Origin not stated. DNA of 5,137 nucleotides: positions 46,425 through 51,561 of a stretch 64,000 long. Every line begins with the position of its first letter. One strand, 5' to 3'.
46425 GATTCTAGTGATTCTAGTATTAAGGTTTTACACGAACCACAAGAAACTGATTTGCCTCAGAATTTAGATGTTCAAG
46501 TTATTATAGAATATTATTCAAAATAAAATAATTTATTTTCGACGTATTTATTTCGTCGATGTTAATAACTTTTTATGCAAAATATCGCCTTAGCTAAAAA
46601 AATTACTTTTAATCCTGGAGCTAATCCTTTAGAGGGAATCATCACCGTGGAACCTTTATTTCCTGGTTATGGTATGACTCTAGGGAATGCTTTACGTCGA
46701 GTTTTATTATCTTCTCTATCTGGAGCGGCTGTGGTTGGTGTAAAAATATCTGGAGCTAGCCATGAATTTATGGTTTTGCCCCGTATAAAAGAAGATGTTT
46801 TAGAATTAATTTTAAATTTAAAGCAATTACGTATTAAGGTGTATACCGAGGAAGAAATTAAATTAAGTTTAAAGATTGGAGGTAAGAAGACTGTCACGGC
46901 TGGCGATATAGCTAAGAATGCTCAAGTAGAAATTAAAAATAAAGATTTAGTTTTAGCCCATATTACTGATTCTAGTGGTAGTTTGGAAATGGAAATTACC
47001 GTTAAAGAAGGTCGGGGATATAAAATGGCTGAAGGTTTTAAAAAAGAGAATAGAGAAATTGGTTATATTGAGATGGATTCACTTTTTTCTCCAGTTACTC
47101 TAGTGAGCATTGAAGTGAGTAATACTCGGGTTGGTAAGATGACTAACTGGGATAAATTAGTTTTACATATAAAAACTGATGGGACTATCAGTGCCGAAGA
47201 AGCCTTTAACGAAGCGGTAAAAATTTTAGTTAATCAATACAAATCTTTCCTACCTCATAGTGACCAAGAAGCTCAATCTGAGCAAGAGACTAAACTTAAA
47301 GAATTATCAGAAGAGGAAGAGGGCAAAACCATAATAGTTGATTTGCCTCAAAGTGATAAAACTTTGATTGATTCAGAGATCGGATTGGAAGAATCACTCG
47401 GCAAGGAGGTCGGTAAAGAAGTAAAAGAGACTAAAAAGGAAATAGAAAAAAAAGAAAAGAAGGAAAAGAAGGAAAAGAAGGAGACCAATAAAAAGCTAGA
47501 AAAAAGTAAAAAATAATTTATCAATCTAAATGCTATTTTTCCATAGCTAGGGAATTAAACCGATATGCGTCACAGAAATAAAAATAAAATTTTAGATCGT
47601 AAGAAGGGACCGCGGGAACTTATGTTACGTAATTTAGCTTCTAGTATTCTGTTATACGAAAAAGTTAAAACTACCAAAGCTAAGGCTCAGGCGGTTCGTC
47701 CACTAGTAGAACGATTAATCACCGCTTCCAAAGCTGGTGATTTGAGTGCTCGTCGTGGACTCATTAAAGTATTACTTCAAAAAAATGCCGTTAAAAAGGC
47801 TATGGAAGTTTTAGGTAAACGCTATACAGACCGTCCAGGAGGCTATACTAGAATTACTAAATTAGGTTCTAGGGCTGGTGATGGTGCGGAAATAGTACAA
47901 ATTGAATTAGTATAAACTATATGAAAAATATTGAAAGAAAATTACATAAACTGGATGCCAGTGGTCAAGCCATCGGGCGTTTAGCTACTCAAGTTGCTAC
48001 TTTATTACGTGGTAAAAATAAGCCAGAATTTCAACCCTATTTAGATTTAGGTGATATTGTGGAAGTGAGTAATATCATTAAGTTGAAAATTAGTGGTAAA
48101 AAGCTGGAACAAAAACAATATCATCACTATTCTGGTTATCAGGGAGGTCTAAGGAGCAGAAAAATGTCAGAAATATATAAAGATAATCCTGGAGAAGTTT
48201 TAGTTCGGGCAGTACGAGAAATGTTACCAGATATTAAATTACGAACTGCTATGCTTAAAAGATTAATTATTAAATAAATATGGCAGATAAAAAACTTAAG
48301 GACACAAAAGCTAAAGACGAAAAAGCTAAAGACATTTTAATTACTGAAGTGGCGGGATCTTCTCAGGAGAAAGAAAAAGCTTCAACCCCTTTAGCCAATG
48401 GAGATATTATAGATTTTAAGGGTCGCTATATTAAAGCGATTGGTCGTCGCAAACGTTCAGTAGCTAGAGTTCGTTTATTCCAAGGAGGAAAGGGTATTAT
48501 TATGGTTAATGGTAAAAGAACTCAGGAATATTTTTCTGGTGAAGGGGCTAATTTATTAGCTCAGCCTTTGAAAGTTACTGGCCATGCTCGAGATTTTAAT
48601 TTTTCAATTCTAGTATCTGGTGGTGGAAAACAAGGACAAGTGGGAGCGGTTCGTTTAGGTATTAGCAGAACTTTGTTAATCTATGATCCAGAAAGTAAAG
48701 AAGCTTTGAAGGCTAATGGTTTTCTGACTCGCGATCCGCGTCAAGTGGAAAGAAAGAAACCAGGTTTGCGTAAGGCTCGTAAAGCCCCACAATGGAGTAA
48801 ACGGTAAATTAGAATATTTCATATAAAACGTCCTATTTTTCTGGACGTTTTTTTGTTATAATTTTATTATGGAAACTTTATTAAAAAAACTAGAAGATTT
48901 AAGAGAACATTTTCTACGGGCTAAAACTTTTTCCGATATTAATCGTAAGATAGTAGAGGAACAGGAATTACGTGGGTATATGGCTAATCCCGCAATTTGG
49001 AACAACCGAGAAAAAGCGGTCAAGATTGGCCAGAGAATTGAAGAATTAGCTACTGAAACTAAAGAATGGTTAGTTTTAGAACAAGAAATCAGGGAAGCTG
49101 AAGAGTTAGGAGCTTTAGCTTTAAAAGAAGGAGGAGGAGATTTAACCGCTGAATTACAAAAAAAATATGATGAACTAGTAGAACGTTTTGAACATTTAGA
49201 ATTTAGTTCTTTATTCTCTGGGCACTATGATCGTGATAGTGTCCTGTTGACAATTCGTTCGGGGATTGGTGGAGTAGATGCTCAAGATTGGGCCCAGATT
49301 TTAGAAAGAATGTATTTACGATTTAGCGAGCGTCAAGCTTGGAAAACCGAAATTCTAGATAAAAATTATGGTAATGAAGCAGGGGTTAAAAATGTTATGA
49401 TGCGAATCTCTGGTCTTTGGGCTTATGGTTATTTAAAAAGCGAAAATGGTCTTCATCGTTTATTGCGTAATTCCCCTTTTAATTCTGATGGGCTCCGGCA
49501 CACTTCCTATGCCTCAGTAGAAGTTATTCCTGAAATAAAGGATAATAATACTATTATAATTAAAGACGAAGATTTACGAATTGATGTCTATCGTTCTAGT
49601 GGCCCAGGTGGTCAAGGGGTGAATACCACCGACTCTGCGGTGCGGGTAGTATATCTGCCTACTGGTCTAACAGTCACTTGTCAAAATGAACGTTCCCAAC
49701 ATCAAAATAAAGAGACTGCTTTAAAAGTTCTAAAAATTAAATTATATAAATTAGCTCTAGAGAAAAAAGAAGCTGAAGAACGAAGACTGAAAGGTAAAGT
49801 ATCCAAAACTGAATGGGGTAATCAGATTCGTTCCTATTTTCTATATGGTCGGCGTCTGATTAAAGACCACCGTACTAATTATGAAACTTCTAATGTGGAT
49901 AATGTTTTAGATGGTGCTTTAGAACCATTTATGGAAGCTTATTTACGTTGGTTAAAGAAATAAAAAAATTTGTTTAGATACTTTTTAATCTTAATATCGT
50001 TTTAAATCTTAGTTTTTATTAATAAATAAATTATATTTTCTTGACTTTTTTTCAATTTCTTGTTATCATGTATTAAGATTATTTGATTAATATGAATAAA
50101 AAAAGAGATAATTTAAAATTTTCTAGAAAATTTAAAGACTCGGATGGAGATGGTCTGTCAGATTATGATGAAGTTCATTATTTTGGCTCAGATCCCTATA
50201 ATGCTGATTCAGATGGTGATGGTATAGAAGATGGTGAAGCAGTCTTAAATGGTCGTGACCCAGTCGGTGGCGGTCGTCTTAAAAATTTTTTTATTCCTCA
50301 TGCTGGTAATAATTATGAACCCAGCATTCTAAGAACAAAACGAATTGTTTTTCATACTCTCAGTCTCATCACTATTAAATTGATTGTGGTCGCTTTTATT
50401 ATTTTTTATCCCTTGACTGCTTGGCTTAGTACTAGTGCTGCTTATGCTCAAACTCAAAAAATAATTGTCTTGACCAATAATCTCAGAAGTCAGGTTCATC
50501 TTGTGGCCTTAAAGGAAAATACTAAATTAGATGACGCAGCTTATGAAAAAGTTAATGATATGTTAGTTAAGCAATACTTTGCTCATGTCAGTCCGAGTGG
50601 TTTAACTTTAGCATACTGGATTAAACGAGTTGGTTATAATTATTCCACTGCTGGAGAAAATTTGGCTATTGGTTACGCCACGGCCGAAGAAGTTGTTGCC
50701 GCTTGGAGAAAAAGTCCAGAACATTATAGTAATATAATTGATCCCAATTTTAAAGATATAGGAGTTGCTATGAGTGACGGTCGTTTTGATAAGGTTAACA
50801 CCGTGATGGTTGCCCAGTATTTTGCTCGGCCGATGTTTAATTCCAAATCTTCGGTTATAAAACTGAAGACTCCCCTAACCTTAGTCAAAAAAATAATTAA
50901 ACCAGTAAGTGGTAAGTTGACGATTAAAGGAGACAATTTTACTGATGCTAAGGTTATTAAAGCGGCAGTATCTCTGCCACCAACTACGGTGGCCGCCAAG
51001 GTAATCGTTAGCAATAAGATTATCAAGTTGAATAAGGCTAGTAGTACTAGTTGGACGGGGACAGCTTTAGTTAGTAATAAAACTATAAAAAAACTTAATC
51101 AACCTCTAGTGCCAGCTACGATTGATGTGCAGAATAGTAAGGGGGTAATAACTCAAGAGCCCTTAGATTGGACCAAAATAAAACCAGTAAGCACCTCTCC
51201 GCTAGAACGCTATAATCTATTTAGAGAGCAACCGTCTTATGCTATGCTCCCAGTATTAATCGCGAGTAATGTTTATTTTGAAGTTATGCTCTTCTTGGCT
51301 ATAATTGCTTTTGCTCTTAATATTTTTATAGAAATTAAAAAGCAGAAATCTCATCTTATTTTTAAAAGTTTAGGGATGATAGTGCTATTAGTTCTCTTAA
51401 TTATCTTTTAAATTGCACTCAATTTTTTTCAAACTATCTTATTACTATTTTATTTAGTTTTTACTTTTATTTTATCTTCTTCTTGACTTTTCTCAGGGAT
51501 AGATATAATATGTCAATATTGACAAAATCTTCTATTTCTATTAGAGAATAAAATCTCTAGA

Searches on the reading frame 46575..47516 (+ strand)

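Call 46: search_protein_families(library=pfam, proteins=[window:46575-47516:+], max_evalue=0.00001)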
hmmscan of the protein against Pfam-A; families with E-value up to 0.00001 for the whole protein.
window:46575-47516:+ (313 aa): 2 families
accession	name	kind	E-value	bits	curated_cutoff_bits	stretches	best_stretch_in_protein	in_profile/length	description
PF01000.31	RNA_pol_A_bac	-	1.3e-27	96.8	33.9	1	56-172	1-119/119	RNA polymerase Rpb3/RpoA insert domain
PF01193.29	RNA_pol_L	-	3.2e-20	72.1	24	1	26-221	1-73/74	RNA polymerase Rpb3/Rpb11 dimerisation domain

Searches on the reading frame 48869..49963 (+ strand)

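Call 46: search_protein_families(library=pfam, proteins=[window:48869-49963:+], max_evalue=0.00001)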
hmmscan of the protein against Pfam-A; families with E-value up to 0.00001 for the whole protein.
window:48869-49963:+ (364 aa): 2 families
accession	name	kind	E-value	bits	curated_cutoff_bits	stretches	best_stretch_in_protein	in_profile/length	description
PF03462.23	PCRF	-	2.3e-45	155.3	24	1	32-217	6-194/194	PCRF domain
PF00472.26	RF-1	-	8.5e-38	129.3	35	1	227-335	3-116/116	RF-1 domain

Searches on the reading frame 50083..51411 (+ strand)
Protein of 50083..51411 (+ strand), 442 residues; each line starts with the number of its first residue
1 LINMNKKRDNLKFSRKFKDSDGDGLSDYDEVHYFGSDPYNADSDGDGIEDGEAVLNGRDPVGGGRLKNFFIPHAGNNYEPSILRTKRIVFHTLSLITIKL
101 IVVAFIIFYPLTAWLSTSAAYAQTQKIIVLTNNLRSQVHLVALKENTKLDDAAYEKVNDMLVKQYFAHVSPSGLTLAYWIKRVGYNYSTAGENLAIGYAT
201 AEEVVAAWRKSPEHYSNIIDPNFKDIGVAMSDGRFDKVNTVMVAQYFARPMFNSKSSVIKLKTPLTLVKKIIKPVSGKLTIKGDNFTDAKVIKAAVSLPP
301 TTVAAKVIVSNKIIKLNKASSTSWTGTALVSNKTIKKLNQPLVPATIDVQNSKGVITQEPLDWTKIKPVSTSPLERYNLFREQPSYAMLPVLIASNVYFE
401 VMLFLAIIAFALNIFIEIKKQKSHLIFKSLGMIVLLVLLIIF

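Call 46: search_protein_families(library=pfam, proteins=[window:50083-51411:+], max_evalue=0.00001)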
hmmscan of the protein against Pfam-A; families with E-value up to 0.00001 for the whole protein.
window:50083-51411:+ (442 aa): 2 families
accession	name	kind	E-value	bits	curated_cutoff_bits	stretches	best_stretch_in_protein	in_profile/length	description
PF00188.32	CAP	-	4.3e-15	57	21.1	1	130-244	3-115/117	Cysteine-rich secretory protein family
PF18884.5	TSP3_bac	-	3.1e-08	33.7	25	1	19-41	1-22/22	Bacterial TSP3 repeat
